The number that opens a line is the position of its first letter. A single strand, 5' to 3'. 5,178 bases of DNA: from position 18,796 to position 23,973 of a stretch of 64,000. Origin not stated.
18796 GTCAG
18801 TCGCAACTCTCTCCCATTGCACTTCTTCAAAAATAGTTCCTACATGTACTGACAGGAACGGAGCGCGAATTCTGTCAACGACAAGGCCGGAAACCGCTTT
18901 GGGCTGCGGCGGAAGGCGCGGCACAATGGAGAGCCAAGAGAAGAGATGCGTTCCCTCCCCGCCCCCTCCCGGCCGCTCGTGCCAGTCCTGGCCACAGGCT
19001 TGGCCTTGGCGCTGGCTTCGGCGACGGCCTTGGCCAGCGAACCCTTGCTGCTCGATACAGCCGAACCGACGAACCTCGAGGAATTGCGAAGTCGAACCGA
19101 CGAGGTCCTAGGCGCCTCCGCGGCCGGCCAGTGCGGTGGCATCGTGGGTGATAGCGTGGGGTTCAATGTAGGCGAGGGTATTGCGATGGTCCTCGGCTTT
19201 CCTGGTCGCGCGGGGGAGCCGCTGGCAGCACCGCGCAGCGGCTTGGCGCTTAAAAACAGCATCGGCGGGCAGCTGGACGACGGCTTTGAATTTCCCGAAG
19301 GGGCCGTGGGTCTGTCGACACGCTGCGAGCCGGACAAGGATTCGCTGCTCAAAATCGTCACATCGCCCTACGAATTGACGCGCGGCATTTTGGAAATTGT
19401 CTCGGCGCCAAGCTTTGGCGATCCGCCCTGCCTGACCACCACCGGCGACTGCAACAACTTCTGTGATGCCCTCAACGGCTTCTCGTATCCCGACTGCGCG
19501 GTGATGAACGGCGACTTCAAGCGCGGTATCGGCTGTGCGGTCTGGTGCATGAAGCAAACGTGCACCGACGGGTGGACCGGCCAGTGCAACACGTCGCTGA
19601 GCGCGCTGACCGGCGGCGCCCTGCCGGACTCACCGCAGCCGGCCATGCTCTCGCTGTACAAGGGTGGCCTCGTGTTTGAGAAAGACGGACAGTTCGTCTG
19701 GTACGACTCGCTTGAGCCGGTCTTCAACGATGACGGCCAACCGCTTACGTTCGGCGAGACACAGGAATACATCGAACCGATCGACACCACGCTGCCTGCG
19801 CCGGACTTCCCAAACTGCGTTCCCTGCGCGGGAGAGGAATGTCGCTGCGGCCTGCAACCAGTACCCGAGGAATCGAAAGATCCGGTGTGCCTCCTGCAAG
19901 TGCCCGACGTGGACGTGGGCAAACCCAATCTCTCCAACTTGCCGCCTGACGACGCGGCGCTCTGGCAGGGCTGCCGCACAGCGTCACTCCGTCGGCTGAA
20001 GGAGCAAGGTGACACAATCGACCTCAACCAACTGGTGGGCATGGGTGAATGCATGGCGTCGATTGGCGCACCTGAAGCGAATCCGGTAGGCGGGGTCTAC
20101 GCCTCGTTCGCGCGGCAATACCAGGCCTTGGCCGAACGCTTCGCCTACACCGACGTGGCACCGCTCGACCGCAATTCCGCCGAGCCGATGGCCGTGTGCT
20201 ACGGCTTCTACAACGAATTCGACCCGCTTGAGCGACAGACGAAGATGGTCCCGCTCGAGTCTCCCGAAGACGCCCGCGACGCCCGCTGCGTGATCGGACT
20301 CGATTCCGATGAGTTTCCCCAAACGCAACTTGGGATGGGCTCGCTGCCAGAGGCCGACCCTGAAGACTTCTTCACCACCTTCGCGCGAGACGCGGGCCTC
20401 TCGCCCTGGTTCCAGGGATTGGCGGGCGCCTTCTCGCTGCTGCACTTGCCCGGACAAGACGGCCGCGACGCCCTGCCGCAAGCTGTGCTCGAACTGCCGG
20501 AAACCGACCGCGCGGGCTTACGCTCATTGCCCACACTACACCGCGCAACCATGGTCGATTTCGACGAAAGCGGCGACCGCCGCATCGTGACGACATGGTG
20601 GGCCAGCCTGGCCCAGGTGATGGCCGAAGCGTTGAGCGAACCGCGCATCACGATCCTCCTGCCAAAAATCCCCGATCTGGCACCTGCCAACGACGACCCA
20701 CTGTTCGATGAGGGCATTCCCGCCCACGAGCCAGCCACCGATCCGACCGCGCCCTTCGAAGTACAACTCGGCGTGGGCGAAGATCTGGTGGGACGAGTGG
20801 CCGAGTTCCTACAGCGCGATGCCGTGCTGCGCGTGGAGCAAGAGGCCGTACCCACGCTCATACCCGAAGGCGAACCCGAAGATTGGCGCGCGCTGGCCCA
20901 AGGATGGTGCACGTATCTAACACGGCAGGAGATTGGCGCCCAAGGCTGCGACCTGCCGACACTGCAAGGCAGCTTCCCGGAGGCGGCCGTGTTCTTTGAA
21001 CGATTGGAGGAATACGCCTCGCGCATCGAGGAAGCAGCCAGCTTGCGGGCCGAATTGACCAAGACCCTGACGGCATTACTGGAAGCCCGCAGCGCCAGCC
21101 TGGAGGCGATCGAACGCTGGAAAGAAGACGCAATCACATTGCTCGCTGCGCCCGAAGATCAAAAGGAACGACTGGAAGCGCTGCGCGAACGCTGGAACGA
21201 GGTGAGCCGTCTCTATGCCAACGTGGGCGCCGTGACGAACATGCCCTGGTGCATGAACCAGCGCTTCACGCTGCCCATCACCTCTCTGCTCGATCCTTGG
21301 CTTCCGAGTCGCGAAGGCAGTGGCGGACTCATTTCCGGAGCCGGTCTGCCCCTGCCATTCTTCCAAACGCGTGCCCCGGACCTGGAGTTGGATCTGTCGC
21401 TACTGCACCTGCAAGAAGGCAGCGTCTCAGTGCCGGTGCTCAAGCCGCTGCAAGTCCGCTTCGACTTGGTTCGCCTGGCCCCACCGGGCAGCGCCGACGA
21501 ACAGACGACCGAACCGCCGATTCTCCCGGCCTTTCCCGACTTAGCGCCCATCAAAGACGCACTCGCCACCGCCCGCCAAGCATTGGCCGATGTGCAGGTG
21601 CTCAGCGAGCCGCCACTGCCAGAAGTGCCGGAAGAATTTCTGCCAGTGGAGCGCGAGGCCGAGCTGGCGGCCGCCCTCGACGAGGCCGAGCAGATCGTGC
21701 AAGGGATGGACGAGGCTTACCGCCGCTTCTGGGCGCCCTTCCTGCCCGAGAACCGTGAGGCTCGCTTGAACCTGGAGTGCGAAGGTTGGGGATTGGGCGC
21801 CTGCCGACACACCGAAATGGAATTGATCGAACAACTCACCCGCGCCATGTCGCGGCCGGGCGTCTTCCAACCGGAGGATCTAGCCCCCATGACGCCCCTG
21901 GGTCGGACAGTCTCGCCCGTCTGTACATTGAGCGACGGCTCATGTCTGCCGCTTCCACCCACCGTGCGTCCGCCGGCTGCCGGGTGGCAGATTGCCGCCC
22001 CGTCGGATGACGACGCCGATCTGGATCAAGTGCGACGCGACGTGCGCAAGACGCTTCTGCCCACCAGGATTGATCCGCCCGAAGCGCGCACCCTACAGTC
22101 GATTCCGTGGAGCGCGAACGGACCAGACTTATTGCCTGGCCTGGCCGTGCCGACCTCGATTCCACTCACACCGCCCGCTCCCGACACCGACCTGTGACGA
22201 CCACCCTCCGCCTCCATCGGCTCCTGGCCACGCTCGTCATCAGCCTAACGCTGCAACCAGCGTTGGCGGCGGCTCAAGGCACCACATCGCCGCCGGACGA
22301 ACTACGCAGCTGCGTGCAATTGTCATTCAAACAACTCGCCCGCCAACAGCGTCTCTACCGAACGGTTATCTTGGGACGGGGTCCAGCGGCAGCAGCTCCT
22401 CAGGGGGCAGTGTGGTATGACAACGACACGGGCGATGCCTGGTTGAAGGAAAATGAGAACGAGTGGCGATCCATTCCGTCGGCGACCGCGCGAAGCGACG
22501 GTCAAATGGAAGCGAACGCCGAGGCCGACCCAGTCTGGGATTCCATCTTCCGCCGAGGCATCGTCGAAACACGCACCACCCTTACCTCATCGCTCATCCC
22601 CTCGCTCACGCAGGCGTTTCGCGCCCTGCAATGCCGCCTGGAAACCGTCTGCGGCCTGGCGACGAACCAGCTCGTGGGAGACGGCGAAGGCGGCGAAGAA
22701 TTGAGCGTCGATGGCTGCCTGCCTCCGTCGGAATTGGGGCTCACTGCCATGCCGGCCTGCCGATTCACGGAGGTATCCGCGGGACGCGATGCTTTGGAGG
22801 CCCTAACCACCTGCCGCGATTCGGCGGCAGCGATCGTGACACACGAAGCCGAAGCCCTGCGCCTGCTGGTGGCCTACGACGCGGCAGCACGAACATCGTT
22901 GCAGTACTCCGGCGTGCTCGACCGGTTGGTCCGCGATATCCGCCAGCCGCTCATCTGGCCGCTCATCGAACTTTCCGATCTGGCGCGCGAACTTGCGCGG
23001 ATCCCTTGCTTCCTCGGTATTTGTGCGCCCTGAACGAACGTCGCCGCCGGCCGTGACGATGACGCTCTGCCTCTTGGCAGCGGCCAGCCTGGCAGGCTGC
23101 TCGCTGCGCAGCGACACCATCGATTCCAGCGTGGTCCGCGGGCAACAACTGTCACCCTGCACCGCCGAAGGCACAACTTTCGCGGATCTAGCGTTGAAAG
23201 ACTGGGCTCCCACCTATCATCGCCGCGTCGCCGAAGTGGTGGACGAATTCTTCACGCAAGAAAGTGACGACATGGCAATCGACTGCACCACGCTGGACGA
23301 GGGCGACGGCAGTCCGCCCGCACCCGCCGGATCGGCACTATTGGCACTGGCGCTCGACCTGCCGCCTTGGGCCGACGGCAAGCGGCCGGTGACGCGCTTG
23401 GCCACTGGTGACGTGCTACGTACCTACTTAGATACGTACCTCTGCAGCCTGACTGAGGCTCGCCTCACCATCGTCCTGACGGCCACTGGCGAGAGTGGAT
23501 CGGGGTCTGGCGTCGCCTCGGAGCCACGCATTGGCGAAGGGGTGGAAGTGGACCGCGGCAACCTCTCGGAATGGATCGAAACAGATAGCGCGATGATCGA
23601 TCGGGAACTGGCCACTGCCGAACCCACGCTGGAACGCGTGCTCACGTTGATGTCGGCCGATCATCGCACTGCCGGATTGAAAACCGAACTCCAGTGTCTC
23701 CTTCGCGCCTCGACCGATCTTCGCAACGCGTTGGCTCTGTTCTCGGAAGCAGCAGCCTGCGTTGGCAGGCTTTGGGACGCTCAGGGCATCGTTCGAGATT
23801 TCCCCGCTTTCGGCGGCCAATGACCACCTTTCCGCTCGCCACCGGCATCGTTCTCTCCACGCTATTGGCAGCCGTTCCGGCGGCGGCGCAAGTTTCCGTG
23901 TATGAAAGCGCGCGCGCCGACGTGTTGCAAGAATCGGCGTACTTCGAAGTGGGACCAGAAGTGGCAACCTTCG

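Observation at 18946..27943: Five-gene operon of translationally coupled, secreted, cysteine-rich acidic proteins with no recognisable domains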

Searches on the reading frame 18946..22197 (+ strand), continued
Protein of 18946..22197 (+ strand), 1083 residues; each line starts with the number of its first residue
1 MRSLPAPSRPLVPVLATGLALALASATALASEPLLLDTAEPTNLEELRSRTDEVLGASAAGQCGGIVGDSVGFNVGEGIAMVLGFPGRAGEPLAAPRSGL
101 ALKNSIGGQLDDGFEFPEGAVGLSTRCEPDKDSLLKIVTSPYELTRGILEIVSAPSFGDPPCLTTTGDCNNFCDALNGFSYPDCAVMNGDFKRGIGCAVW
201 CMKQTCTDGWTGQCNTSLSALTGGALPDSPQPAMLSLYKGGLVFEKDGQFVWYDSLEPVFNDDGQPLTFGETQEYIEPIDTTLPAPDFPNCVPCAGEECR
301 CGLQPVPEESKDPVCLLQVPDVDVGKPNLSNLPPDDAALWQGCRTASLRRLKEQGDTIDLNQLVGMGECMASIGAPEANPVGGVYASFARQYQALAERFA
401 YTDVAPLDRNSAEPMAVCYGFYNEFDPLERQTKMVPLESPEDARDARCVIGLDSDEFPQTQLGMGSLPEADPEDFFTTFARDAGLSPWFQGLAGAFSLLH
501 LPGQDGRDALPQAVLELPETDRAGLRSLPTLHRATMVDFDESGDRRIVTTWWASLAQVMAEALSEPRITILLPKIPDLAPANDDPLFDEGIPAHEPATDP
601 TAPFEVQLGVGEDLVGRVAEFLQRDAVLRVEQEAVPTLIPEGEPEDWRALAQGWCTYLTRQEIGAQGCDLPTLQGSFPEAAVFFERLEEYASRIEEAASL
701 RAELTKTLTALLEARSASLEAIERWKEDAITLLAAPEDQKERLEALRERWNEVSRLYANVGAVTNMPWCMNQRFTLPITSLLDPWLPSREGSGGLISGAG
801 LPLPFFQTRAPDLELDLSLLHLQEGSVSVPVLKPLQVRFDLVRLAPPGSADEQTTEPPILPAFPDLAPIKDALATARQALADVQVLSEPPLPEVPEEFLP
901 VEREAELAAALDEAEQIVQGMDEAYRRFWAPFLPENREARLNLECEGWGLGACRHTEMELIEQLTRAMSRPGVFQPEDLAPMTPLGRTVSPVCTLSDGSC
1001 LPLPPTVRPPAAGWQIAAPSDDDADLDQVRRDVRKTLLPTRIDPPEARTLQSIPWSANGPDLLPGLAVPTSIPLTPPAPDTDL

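Call 102: search_protein_families(library=pfam, proteins=[L015:14290-15081:+, L016:13711-14604:+, L019:2229-3002:+, L026:1390-2220:+, L027:1429-2250:+, L015:15074-15988:+, L016:14597-15379:+, L019:3004-3714:+, L026:2224-3024:+, L027:2250-3044:+], max_evalue=0.1)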
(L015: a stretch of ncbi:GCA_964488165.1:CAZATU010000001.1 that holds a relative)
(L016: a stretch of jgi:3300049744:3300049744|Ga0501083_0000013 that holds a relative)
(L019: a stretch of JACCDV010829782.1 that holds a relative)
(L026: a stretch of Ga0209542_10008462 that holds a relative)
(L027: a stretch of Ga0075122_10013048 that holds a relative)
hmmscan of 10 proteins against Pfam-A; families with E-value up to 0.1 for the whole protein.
L015:14290-15081:+ (263 aa): 0 families

L016:13711-14604:+ (297 aa): 0 families

L019:2229-3002:+ (257 aa): 0 families

L026:1390-2220:+ (276 aa): 1 family
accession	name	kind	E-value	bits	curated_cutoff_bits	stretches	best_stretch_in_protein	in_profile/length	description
PF20115.4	DUF6505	-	0.086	12.8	23.9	0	66-121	7-63/159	Family of unknown function (DUF6505)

L027:1429-2250:+ (273 aa): 0 families

L015:15074-15988:+ (304 aa): 0 families

L016:14597-15379:+ (260 aa): 0 families

L019:3004-3714:+ (236 aa): 0 families

L026:2224-3024:+ (266 aa): 0 families

L027:2250-3044:+ (264 aa): 0 families

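Call 108: find_encoding_contigs(protein=P0115, flank=10000, max_places=1)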
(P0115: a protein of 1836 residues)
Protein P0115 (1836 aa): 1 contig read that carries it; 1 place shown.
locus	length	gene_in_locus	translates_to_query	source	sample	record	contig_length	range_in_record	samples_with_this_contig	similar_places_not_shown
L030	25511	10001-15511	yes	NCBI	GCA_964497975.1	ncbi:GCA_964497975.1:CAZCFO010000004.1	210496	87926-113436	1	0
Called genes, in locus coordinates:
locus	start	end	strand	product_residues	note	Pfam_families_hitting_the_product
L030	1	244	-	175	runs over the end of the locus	-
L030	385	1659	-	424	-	PF00275:EPSP_synthase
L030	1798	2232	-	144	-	PF01252:Peptidase_A8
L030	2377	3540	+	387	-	PF01098:FTSW_RODA_SPOVE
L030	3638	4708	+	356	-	PF03033:Glyco_transf_28, PF13579:Glyco_trans_4_4 (weak), PF04101:Glyco_tran_28_C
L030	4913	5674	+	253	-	PF00160:Pro_isomerase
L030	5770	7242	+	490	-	PF00749:tRNA-synt_1c, PF19269:Anticodon_2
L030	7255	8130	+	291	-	PF01565:FAD_binding_4, PF02873:MurB_C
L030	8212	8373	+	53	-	-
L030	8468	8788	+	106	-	-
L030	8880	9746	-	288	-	PF00436:SSB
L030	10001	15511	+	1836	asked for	-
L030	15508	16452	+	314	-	-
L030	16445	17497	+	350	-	-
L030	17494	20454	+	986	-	-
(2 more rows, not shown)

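Call 117: search_protein_families(library=phrogs, proteins=[window:18946-22197:+], max_evalue=0.01)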
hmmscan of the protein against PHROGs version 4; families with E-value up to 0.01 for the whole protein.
window:18946-22197:+ (1083 aa): 0 families

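Call 118: search_protein_families(library=padloc, proteins=[window:18946-22197:+], max_evalue=0.01)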
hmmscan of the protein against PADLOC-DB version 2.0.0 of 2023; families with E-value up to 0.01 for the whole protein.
window:18946-22197:+ (1083 aa): 0 families

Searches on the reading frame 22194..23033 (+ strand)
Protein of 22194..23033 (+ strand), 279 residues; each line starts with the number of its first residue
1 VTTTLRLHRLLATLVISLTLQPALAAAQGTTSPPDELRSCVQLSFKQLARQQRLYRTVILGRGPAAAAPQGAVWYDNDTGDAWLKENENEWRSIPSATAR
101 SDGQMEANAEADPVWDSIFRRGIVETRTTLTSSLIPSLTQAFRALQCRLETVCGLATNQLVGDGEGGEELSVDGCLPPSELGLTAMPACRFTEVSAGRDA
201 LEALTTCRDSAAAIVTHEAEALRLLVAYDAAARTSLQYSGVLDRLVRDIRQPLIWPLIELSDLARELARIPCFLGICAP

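Call 3: search_protein_families(library=pfam, proteins=[window:22194-23033:+], max_evalue=1)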
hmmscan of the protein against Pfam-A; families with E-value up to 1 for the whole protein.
window:22194-23033:+ (279 aa): 0 families

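Call 4: search_protein_families(library=ncbifam, proteins=[window:22194-23033:+], max_evalue=1)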
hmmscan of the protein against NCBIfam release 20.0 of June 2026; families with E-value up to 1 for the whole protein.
window:22194-23033:+ (279 aa): 1 family
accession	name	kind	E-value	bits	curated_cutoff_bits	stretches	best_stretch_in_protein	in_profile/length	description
NF041254.1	motor_HelR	exception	0.044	12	750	1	202-279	345-414/706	RNA polymerase recycling motor ATPase HelR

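Call 79: search_solved_structures(query=A11, max_evalue=10)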
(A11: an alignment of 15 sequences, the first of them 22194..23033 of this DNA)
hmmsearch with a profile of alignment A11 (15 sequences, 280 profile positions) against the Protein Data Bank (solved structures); distinct sequences matched with E-value up to 10: 0.

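Call 117: search_protein_families(library=phrogs, proteins=[window:22194-23033:+], max_evalue=0.01)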
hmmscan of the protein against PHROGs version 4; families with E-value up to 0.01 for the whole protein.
window:22194-23033:+ (279 aa): 0 families

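Call 118: search_protein_families(library=padloc, proteins=[window:22194-23033:+], max_evalue=0.01)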
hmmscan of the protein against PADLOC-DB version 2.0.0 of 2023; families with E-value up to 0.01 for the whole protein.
window:22194-23033:+ (279 aa): 0 families

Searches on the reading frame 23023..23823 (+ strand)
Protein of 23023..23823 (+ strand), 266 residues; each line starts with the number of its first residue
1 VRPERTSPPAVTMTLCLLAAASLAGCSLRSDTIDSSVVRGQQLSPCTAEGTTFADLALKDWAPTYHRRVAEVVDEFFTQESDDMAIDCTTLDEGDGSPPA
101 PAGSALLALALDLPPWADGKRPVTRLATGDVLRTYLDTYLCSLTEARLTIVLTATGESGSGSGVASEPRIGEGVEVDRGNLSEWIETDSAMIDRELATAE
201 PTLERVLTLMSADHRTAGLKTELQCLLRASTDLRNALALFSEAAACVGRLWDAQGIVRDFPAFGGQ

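Call 3: search_protein_families(library=pfam, proteins=[window:23059-23823:+], max_evalue=1)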
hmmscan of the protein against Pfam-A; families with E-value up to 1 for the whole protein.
window:23059-23823:+ (254 aa): 0 families

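Call 4: search_protein_families(library=ncbifam, proteins=[window:23059-23823:+], max_evalue=1)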
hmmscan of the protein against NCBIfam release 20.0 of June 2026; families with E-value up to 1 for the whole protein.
window:23059-23823:+ (254 aa): 0 families

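Call 80: search_solved_structures(query=A12, max_evalue=10)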
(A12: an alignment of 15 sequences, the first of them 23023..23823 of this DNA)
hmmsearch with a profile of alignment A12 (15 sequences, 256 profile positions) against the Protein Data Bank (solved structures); distinct sequences matched with E-value up to 10: 8.
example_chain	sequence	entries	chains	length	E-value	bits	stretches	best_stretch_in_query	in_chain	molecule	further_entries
8wbr_A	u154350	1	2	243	0.32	13.8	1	44-122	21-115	(S)-2-haloacid dehalogenase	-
8wbs_A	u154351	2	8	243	0.32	13.8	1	44-122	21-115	(S)-2-haloacid dehalogenase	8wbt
8wws_A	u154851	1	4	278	0.43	13.4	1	44-122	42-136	(S)-2-haloacid dehalogenase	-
6gzf_A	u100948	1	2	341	0.43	13.4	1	46-125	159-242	Glutathione S-transferase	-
7bhy_A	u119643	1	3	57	0.73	12.6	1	161-201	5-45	Deoxyribonucleoside regulator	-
7rsi_C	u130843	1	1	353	1.1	12.1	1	63-139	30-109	Kinesin-like protein KIF18A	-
3lre_A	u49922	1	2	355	1.1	12.1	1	63-139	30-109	Kinesin-like protein KIF18A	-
5oam_K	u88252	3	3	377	1.2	11.9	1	63-139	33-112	Kinesin-like protein KIF18A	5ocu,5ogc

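Call 117: search_protein_families(library=phrogs, proteins=[window:23023-23823:+], max_evalue=0.01)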
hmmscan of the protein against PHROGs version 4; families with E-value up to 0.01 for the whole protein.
window:23023-23823:+ (266 aa): 0 families

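Call 118: search_protein_families(library=padloc, proteins=[window:23023-23823:+], max_evalue=0.01)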
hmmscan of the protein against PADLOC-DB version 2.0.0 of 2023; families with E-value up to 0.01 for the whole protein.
window:23023-23823:+ (266 aa): 0 families
